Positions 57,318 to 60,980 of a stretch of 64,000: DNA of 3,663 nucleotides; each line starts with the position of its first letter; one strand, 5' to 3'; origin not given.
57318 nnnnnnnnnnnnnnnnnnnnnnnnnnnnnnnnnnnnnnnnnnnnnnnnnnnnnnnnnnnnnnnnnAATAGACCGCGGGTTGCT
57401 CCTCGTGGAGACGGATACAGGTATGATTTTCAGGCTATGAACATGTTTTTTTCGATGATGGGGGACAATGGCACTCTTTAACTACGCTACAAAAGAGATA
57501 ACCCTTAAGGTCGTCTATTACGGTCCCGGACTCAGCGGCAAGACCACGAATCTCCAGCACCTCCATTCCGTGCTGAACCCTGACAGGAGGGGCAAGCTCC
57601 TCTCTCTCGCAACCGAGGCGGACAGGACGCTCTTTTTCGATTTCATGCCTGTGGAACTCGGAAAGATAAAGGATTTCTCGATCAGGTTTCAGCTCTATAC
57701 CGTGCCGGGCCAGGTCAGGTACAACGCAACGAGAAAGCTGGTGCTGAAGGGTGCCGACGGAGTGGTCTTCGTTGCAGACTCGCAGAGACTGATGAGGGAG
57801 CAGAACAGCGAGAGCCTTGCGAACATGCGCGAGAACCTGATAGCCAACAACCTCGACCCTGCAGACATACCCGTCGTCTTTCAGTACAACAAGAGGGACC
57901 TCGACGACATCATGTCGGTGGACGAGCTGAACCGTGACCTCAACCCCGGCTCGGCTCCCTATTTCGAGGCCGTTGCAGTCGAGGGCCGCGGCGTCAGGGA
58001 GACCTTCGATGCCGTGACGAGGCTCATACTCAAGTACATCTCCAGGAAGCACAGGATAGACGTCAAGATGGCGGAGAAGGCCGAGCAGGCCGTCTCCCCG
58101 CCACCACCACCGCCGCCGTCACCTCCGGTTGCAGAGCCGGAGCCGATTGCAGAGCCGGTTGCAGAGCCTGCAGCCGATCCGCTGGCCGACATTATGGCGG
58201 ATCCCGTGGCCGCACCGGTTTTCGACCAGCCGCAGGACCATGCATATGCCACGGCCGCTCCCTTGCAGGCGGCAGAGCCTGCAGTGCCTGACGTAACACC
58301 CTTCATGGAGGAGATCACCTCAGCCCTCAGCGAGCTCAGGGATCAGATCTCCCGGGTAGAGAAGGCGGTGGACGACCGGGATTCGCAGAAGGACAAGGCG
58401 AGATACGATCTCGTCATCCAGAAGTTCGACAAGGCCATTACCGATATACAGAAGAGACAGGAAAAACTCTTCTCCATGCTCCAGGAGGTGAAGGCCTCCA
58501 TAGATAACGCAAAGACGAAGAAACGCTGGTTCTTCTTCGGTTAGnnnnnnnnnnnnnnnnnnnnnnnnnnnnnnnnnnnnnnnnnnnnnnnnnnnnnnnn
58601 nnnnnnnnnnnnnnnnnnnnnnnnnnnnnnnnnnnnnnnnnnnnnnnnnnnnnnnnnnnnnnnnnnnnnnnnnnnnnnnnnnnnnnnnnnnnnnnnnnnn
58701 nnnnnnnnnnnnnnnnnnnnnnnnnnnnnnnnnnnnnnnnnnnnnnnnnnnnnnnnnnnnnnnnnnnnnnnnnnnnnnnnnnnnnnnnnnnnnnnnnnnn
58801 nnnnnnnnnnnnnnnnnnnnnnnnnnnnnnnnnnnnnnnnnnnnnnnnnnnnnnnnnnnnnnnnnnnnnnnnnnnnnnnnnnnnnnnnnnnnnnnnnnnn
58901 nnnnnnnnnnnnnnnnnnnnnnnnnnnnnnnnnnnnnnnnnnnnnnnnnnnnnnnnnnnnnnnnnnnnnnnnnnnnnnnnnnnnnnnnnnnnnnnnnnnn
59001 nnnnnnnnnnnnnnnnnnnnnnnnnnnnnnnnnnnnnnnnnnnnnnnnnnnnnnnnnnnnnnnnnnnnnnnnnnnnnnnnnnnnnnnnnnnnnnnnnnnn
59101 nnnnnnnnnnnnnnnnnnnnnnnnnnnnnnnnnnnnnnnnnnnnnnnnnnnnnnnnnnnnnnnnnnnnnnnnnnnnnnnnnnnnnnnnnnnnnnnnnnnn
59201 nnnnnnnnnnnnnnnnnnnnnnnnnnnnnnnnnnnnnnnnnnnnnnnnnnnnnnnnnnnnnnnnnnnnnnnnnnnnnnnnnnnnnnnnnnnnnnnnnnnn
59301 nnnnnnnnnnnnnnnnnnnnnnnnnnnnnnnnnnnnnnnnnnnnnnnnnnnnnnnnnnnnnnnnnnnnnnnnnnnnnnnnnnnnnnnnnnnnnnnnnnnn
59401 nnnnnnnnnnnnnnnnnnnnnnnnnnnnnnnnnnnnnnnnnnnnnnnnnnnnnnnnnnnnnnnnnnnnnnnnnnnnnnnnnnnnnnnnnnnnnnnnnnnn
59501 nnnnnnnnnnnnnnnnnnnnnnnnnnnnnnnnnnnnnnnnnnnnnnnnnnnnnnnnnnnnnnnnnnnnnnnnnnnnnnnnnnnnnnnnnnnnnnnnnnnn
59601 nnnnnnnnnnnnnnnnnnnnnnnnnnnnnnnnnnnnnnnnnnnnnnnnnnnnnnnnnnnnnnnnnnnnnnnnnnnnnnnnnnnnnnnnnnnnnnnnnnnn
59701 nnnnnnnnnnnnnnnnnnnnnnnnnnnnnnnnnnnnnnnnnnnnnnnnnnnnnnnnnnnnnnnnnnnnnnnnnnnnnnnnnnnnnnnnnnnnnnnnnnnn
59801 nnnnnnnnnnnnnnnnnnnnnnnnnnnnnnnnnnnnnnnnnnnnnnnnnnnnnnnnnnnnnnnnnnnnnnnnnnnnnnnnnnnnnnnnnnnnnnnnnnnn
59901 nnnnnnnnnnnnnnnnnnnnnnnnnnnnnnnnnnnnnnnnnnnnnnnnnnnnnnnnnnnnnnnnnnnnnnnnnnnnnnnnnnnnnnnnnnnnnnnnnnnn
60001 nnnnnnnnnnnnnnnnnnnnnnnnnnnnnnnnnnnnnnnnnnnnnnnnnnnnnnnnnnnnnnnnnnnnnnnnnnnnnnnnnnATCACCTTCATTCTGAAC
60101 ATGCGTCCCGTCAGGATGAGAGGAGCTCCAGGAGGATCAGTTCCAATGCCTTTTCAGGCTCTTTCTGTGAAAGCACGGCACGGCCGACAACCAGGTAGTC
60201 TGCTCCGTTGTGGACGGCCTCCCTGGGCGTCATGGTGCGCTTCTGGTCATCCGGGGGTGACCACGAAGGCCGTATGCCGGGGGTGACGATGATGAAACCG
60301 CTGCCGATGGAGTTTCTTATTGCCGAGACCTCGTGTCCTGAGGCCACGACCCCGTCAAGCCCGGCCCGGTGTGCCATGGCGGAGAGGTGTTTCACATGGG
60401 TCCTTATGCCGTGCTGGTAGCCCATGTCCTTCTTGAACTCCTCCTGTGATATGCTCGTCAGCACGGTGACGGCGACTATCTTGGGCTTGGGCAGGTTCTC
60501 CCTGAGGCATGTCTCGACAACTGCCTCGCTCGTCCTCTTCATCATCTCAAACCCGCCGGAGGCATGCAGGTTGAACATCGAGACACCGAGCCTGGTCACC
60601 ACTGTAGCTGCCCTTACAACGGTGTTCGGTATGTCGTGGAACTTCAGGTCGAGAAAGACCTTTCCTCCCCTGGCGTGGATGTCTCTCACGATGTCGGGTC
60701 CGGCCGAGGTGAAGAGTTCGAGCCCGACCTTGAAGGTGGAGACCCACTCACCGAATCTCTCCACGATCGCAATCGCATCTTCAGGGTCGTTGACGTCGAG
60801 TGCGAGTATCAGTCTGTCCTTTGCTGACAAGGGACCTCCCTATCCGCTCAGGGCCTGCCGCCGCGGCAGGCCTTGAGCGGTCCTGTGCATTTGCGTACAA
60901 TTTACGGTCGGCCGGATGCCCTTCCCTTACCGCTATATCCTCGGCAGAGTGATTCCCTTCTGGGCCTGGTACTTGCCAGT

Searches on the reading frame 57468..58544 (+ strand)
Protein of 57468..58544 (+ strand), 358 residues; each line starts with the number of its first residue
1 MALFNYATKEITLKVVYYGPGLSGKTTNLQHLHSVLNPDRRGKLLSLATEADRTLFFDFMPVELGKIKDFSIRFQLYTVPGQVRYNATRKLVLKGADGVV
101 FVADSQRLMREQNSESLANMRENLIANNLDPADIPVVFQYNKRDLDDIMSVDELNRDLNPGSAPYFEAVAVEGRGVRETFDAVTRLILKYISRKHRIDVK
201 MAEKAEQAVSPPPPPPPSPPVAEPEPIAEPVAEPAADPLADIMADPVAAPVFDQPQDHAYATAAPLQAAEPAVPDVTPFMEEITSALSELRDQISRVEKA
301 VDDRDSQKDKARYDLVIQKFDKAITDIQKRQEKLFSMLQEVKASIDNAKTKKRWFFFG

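Call 46: search_protein_families(library=pfam, max_evalue=0.00001, proteins=[window:57468-58544:+])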
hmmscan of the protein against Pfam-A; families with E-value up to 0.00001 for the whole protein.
window:57468-58544:+ (358 aa): 2 families
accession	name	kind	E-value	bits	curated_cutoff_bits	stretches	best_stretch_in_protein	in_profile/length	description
PF00071.28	Ras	-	2.7e-06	27.5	21.6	1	50-188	27-161/162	Ras family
PF00025.27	Arf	-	2.9e-06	27.3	22.3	0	67-160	53-142/174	ADP-ribosylation factor family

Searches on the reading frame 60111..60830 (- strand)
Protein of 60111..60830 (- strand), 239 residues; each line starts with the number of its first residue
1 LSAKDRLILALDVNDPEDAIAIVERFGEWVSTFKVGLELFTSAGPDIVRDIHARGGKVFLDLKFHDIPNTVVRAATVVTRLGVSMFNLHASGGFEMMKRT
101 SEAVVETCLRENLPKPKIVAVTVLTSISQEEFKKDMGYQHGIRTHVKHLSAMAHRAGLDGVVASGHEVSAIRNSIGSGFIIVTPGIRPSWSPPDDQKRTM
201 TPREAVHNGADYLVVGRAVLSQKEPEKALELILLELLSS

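Call 46: search_protein_families(library=pfam, max_evalue=0.00001, proteins=[window:60111-60830:-])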
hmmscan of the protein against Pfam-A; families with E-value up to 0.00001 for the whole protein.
window:60111-60830:- (239 aa): 1 family
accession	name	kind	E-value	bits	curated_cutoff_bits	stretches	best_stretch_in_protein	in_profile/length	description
PF00215.30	OMPdecase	-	1.8e-58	198.5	27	1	6-230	2-219/221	Orotidine 5'-phosphate decarboxylase / HUMPS family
